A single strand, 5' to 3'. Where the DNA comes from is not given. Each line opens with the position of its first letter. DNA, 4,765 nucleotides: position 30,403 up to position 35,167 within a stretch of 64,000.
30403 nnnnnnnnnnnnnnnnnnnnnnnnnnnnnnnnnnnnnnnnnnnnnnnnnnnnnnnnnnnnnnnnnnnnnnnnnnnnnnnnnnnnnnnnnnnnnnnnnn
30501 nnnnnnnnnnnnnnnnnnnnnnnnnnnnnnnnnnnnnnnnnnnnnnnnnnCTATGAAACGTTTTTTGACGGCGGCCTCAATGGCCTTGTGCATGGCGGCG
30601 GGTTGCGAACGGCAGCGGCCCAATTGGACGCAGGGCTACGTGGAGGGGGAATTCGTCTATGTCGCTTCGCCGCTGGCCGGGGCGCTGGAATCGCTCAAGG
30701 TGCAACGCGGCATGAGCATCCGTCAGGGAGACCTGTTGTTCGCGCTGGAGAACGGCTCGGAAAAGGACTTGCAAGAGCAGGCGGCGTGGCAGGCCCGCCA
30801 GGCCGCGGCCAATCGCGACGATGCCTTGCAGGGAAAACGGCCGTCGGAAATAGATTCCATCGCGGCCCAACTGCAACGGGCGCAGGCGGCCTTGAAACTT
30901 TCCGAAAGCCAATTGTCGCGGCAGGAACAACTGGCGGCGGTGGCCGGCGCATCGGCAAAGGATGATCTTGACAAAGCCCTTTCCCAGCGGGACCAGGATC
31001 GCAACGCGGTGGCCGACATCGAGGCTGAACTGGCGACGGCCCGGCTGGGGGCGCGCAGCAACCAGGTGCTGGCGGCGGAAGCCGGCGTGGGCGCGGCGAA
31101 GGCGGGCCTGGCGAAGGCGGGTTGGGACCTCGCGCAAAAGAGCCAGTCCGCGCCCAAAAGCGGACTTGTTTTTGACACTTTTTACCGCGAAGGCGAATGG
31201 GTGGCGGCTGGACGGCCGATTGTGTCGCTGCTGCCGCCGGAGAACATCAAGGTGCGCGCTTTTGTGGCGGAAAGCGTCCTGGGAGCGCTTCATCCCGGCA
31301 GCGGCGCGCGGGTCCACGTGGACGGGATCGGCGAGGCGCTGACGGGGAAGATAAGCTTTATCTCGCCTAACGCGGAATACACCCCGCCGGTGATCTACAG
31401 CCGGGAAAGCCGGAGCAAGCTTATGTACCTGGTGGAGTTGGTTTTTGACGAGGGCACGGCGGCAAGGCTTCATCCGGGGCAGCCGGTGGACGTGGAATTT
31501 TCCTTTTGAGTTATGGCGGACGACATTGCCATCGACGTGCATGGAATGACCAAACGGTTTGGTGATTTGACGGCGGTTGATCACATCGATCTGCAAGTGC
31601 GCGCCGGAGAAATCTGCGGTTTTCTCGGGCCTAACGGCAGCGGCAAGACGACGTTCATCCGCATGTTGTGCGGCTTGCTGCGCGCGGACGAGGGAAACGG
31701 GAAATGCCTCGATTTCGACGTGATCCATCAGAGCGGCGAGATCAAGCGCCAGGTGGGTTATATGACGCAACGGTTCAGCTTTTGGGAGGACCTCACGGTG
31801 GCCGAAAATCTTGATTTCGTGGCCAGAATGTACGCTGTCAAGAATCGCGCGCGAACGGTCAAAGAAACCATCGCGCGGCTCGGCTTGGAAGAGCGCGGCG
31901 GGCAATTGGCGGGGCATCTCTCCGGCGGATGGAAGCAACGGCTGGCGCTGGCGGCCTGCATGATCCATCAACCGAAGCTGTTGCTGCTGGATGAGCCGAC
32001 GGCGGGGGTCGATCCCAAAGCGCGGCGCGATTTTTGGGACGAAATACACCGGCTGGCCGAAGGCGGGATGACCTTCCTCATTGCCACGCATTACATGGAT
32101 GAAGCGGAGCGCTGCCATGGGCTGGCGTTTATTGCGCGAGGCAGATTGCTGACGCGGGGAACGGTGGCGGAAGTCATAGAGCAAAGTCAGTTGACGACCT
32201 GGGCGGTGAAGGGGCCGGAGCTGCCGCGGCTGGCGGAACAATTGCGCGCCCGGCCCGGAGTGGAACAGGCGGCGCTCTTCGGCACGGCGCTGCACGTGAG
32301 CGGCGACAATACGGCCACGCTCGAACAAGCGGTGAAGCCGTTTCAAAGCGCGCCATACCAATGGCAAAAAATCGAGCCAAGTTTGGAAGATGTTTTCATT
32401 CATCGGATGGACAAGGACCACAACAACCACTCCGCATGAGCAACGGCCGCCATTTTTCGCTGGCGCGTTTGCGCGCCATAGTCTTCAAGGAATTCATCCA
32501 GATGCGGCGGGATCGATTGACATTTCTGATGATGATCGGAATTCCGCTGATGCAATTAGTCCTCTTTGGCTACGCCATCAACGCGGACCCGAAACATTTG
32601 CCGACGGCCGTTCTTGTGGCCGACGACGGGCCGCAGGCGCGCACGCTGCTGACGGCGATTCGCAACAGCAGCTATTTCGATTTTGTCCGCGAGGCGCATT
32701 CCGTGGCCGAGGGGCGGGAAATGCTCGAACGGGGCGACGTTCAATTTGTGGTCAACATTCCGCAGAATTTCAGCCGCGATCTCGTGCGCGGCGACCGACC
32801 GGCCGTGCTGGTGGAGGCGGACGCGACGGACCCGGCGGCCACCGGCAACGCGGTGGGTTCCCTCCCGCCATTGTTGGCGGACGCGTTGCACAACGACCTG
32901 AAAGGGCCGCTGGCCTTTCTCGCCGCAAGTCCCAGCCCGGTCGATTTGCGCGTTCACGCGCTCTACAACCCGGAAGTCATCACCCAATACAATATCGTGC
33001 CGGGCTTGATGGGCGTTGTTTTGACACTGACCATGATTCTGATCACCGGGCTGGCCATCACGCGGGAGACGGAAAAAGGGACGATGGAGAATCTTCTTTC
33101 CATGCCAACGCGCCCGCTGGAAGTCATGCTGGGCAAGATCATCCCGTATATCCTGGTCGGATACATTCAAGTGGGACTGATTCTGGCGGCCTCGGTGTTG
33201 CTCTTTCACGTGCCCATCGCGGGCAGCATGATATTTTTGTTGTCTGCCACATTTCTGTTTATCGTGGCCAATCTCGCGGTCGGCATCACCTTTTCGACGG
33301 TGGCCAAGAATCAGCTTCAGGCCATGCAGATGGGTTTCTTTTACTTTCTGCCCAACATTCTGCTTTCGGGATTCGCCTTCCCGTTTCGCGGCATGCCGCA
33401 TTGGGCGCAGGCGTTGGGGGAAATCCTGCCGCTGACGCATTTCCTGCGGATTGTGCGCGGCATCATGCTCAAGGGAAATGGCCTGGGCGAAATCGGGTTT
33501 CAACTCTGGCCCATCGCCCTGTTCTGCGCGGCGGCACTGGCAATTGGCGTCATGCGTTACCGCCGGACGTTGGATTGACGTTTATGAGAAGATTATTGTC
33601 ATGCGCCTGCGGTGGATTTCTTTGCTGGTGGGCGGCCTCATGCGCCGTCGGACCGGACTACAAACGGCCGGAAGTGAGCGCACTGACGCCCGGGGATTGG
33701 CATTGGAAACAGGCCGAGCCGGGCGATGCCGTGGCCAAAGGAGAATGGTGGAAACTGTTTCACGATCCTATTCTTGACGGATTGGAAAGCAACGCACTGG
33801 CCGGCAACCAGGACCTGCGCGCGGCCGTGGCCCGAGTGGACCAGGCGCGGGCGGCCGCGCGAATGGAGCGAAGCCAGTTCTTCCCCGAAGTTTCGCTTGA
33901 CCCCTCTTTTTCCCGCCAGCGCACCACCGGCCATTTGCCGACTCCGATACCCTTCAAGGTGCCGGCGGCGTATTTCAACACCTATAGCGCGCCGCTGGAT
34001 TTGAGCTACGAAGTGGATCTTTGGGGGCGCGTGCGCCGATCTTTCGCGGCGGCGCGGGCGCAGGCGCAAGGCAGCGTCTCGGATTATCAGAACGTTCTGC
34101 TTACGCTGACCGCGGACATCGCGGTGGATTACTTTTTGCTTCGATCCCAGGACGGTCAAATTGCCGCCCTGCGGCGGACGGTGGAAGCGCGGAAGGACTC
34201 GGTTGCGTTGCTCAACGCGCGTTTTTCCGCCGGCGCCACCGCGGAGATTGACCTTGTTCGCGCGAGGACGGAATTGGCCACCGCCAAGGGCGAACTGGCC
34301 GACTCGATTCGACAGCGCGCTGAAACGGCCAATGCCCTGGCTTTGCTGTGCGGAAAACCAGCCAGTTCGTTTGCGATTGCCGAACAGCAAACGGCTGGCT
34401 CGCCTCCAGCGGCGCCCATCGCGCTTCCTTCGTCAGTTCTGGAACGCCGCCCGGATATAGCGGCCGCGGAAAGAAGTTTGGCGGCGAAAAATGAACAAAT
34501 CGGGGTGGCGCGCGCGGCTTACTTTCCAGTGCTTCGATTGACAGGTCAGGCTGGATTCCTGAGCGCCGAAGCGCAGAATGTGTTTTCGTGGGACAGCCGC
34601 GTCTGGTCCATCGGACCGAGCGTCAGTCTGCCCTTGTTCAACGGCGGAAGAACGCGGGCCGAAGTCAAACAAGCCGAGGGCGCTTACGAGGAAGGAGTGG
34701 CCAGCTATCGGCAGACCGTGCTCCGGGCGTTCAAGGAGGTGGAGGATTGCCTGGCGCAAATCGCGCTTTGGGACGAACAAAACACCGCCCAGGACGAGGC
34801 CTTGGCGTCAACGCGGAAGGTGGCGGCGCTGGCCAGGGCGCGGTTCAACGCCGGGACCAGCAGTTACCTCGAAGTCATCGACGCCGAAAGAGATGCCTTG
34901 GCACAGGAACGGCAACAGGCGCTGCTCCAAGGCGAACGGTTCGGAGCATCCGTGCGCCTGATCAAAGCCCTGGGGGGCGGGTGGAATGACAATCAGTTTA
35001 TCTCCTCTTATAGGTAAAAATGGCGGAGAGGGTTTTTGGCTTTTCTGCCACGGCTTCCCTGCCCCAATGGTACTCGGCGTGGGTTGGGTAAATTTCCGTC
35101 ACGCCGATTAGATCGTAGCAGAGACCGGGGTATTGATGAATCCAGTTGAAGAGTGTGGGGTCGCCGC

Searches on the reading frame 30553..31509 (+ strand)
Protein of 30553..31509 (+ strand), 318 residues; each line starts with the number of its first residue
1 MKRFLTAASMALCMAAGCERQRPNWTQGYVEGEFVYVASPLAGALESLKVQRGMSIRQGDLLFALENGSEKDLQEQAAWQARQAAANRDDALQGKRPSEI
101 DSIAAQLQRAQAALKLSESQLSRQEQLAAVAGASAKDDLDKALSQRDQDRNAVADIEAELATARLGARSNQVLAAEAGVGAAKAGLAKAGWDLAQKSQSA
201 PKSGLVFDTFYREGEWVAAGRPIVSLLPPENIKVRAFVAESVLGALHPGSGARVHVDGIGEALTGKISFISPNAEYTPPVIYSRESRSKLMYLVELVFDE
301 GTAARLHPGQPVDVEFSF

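Call 44: search_protein_families(library=pfam, proteins=[window:30553-31509:+], max_evalue=0.001)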
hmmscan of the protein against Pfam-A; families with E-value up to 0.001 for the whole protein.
window:30553-31509:+ (318 aa): 3 families
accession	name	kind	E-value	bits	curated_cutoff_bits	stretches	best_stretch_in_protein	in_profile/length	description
PF13437.12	HlyD_3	-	3.2e-15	57.2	22.2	1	200-275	4-81/106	HlyD family secretion protein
PF16576.10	HlyD_D23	-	1e-10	41.7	30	1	36-275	21-189/214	Barrel-sandwich domain of CusB or HlyD membrane-fusion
PF13533.13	Biotin_lipoyl_2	-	8.1e-05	22.8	29.8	1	37-66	3-32/32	Biotin-lipoyl like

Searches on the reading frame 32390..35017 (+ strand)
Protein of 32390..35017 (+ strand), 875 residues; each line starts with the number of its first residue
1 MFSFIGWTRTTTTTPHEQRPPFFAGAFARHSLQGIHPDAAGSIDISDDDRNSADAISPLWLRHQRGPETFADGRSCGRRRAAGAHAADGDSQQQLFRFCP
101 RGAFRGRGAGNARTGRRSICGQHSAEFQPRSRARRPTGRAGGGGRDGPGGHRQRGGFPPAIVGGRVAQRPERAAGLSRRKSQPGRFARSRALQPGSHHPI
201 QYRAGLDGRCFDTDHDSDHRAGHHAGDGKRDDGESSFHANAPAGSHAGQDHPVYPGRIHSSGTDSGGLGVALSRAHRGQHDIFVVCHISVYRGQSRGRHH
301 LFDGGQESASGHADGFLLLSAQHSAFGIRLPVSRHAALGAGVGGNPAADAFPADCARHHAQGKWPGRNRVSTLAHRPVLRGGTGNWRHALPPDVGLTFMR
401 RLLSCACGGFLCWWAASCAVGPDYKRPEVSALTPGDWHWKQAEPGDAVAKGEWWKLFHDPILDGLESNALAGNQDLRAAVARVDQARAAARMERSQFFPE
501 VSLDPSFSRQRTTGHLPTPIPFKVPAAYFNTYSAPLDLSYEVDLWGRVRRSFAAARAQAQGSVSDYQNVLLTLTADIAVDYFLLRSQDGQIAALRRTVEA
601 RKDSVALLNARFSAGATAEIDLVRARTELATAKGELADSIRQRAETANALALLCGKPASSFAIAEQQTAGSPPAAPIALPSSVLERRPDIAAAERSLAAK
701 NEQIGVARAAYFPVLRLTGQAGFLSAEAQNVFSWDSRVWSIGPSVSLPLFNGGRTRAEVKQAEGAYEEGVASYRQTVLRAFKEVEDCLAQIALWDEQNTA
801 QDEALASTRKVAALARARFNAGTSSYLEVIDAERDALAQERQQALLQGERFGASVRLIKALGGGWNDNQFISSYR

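Call 99: search_protein_families(library=pfam, proteins=[window:32390-35017:+], max_evalue=0.0001)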
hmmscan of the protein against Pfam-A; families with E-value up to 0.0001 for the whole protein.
window:32390-35017:+ (875 aa): 1 family
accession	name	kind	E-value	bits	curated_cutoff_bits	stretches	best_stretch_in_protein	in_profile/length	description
PF02321.23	OEP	-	2.2e-52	178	22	2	679-862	4-187/187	Outer membrane efflux protein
